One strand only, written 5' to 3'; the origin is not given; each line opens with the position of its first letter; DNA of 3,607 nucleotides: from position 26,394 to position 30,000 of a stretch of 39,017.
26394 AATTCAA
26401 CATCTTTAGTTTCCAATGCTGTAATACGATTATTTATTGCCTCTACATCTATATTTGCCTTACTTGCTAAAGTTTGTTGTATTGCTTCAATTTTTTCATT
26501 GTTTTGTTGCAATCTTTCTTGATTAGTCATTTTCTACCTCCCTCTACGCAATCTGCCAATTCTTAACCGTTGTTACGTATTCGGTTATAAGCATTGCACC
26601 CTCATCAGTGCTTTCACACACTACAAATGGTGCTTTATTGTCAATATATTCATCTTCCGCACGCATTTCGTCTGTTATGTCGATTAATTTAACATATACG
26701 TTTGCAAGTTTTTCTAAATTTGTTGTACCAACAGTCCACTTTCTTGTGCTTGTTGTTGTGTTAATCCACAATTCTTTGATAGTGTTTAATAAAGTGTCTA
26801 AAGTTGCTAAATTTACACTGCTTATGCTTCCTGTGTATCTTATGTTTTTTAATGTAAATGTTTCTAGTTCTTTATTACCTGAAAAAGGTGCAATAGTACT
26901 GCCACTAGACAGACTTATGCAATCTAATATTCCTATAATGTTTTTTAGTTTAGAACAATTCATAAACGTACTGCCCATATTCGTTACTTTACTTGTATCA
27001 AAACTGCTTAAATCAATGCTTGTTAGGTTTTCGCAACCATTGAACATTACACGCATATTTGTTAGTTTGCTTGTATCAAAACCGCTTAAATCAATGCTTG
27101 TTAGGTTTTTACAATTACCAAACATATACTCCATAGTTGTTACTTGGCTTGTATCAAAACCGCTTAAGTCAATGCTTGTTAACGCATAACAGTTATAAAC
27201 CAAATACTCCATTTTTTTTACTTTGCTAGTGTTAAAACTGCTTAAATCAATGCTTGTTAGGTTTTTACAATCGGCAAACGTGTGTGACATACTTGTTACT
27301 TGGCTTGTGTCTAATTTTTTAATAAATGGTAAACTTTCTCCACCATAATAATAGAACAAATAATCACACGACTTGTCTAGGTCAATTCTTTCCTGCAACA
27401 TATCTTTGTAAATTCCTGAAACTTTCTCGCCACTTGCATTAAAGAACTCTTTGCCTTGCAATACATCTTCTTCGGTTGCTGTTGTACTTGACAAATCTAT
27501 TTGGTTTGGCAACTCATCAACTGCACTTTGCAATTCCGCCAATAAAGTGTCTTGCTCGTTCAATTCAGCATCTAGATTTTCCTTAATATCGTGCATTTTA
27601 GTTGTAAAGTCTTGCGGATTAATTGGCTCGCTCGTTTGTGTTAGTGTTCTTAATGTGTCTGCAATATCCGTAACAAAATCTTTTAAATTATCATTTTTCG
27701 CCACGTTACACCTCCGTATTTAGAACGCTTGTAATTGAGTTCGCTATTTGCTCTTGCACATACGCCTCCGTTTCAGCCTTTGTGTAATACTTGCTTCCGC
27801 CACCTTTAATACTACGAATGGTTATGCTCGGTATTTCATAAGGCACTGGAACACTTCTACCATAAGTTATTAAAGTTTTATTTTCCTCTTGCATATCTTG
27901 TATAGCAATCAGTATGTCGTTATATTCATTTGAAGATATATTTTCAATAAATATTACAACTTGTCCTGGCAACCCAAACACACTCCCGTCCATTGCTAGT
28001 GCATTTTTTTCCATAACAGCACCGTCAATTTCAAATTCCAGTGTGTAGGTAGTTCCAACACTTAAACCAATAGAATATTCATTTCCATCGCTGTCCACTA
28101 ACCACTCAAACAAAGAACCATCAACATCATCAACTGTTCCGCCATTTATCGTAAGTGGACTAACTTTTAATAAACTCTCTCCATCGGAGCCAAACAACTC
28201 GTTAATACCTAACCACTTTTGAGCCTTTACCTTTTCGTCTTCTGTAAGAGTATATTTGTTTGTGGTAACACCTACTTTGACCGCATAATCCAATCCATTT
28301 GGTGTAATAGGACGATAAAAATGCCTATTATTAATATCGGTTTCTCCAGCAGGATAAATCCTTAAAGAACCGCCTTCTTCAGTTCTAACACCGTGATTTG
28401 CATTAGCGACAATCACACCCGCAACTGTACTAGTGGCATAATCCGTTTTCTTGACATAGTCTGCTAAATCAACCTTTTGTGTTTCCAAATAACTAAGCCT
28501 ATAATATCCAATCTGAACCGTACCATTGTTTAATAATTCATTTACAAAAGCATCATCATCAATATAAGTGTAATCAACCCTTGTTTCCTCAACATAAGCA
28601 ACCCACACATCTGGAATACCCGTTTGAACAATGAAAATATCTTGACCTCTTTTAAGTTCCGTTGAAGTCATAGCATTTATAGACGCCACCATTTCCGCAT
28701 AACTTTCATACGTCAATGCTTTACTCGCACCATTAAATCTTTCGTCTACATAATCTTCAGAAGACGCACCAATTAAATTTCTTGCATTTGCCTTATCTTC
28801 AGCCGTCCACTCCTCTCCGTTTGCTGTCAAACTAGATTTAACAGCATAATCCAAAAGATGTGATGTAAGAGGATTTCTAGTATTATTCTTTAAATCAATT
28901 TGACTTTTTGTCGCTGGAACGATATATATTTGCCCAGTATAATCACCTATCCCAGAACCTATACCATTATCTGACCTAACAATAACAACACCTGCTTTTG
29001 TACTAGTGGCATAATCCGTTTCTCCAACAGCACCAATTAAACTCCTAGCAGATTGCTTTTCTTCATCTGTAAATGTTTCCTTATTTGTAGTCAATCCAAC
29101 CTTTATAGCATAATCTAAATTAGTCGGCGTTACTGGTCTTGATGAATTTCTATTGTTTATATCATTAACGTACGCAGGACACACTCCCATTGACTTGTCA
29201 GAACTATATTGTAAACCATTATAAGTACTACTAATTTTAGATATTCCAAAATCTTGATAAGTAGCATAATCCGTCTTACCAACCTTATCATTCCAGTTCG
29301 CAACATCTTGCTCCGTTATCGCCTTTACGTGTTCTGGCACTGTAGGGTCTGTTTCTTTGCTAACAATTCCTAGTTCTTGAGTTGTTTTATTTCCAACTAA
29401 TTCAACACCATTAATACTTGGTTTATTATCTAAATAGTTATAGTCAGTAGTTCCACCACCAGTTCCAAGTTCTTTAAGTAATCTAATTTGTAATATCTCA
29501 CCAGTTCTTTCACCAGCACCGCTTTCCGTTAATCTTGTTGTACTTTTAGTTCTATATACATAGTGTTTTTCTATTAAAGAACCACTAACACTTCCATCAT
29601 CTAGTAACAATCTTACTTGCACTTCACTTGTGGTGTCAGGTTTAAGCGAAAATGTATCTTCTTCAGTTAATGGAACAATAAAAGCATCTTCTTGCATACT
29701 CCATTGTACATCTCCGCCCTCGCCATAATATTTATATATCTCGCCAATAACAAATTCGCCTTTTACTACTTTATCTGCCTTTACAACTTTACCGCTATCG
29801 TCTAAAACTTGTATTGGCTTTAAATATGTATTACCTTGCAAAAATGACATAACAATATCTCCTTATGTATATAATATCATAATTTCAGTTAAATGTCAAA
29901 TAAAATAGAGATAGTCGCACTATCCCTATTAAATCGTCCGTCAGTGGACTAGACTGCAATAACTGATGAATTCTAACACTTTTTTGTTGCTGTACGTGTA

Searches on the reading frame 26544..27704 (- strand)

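Call 10: search_protein_families(library=phrogs, proteins=[window:26544-27704:-], max_evalue=0.001)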
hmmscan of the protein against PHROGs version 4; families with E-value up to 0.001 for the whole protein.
window:26544-27704:- (386 aa): 4 families
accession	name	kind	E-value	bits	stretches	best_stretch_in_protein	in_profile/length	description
phrog_17273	-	unknown function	7.5e-18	64.2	1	106-261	1142-1283/1713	-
phrog_9915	-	unknown function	3.7e-17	61.9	1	94-280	1421-1609/1813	-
phrog_22899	-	unknown function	7.9e-16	57.6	1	112-257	907-1045/1857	-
phrog_29123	-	unknown function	1.7e-13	50.9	2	160-204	358-402/459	-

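Call 60: search_protein_families(library=pfam, proteins=[window:26544-27704:-], max_evalue=0.01)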
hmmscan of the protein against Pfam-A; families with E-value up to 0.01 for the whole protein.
window:26544-27704:- (386 aa): 6 families
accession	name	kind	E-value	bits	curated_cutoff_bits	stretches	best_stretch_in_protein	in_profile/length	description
PF03382.20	DUF285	-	2.2e-32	111.7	25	2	179-257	16-92/120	Mycoplasma protein of unknown function, DUF285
PF13306.12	LRR_5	-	7.4e-11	42.5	27.7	2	139-254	26-127/127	BspA type Leucine rich repeat region (6 copies)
PF23952.1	LRR_EndoS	-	7e-06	26.7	27.9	1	142-207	51-114/116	Endo-beta-N-acetylglucosaminidase EndoS LRR domain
PF13855.12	LRR_8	-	0.00011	22.3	27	0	194-234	20-58/61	Leucine rich repeat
PF12799.13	LRR_4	-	0.00039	21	27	0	175-215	3-43/44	Leucine Rich repeats (2 copies)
PF02895.20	H-kinase_dim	-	0.0023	18.8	23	0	297-322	6-31/68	Signal transducing histidine kinase, homodimeric domain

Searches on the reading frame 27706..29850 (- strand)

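Call 10: search_protein_families(library=phrogs, proteins=[window:27706-29850:-], max_evalue=0.001)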
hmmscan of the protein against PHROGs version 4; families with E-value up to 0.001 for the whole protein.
window:27706-29850:- (714 aa): 1 family
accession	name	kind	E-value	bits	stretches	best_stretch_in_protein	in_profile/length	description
phrog_24985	-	unknown function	2.6e-08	34.8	1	130-164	25-59/70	-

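Call 60: search_protein_families(library=pfam, proteins=[window:27706-29850:-], max_evalue=0.01)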
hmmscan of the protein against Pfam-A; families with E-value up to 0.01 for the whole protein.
window:27706-29850:- (714 aa): 0 families
